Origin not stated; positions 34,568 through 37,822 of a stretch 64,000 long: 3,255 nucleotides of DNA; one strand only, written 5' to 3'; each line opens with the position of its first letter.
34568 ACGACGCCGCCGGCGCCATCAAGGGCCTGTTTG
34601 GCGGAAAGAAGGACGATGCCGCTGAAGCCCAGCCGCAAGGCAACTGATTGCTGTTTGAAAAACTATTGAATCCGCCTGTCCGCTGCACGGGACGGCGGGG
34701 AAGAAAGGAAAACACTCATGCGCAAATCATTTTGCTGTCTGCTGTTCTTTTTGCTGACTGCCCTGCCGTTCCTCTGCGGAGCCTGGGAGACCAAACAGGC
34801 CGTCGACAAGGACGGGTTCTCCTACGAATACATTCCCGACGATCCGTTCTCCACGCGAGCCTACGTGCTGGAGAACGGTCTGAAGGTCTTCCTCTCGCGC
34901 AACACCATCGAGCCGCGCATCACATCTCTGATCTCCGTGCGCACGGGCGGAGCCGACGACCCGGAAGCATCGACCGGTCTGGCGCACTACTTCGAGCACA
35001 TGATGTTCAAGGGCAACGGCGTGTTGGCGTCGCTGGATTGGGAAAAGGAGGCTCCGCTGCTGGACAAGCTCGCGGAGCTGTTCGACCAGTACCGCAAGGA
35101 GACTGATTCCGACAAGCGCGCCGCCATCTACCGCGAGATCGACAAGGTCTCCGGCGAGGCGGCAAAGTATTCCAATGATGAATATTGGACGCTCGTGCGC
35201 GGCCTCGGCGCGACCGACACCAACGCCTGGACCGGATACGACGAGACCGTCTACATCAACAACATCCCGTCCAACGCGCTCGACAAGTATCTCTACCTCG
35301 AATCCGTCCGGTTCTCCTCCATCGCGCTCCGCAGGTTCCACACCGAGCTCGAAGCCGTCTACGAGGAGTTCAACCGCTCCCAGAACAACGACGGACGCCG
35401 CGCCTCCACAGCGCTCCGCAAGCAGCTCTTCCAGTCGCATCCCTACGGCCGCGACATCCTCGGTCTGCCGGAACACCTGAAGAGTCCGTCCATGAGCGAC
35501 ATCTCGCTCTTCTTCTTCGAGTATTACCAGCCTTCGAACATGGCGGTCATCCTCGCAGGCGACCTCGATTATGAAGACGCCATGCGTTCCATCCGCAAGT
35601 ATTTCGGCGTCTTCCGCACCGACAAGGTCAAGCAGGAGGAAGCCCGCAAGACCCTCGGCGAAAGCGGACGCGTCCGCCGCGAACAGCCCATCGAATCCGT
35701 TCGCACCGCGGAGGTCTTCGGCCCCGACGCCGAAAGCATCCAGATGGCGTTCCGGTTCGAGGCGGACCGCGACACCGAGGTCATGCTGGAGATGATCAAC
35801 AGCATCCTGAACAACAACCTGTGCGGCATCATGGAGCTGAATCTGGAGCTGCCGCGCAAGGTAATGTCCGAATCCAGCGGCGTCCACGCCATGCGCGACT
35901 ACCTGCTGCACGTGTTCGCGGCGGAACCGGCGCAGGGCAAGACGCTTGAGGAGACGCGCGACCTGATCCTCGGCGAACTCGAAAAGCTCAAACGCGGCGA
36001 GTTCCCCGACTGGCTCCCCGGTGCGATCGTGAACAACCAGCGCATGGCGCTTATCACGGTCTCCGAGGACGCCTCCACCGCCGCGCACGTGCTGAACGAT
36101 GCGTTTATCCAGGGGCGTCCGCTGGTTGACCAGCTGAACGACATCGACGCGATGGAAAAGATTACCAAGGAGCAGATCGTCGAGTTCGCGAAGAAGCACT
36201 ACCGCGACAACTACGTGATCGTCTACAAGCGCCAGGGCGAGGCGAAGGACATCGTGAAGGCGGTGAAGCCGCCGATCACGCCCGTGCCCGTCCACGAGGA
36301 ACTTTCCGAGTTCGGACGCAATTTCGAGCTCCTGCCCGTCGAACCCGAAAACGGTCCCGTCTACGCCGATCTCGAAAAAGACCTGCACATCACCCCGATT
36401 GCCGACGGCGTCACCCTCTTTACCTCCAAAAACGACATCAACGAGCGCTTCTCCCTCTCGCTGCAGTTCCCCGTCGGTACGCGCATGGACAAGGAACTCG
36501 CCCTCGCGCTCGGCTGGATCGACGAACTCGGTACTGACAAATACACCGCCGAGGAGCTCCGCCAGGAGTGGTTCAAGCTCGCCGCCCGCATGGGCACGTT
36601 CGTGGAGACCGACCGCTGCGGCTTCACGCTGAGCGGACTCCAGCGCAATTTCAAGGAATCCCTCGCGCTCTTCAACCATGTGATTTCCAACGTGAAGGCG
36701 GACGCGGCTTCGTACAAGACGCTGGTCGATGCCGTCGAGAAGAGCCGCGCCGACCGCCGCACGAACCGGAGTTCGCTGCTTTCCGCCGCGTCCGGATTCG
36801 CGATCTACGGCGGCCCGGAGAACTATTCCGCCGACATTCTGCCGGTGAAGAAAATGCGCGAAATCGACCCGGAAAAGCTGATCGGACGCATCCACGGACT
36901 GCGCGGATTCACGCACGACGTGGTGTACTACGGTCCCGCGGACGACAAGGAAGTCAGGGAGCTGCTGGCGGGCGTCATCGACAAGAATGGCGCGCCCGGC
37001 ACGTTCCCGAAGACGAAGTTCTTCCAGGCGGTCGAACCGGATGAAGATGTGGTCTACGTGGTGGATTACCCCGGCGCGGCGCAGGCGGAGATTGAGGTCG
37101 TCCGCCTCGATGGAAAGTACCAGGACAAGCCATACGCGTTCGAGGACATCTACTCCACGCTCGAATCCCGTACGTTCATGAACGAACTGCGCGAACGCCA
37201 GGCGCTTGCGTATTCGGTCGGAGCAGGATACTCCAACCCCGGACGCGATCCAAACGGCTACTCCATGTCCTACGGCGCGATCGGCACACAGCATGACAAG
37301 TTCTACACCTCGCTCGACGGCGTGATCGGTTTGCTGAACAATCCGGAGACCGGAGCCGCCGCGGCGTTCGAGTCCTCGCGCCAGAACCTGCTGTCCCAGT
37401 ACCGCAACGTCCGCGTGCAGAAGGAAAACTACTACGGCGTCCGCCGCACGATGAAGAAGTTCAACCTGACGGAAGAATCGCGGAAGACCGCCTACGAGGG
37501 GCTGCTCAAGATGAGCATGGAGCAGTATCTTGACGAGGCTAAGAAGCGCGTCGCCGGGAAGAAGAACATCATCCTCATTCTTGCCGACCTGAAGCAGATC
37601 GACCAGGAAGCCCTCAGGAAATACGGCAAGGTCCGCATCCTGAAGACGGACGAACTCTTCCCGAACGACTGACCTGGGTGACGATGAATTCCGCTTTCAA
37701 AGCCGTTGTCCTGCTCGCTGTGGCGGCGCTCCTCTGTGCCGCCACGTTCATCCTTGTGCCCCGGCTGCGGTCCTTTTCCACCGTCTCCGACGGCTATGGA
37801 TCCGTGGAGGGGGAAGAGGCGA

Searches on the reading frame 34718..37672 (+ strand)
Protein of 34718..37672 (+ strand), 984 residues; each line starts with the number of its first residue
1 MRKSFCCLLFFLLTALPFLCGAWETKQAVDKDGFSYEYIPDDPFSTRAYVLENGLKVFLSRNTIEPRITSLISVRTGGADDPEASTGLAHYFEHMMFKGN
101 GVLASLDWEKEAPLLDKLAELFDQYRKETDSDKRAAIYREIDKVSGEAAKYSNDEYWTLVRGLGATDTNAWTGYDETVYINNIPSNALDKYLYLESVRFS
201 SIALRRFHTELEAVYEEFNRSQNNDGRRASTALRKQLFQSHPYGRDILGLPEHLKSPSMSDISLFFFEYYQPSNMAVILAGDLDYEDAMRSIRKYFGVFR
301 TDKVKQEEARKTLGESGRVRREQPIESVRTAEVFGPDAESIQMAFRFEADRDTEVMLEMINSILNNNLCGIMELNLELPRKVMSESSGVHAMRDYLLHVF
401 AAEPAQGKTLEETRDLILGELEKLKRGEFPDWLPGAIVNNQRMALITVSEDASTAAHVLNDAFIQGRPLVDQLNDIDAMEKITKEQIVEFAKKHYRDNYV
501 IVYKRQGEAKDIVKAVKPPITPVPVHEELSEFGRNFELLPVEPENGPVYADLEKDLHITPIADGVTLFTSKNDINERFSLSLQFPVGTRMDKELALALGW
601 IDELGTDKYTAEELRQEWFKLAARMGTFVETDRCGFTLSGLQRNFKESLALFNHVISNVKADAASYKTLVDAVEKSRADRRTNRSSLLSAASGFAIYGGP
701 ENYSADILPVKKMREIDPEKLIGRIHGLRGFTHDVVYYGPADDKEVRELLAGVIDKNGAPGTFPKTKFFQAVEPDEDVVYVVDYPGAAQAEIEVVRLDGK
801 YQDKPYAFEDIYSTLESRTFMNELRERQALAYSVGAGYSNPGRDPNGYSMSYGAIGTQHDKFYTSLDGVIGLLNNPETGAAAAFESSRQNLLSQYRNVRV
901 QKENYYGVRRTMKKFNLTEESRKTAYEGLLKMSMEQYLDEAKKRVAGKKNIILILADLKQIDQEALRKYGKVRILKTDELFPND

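Call 66: search_protein_families(library=pfam, proteins=[window:34718-37672:+], max_evalue=0.00001)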
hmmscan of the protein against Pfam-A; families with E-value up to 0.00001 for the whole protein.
window:34718-37672:+ (984 aa): 2 families
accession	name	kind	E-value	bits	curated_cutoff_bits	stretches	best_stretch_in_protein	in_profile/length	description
PF05193.26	Peptidase_M16_C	-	5.7e-16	59.4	23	1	262-432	7-172/181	Peptidase M16 inactive domain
PF00675.25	Peptidase_M16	-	1.4e-15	58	22.3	0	57-99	2-44/149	Insulinase (Peptidase family M16)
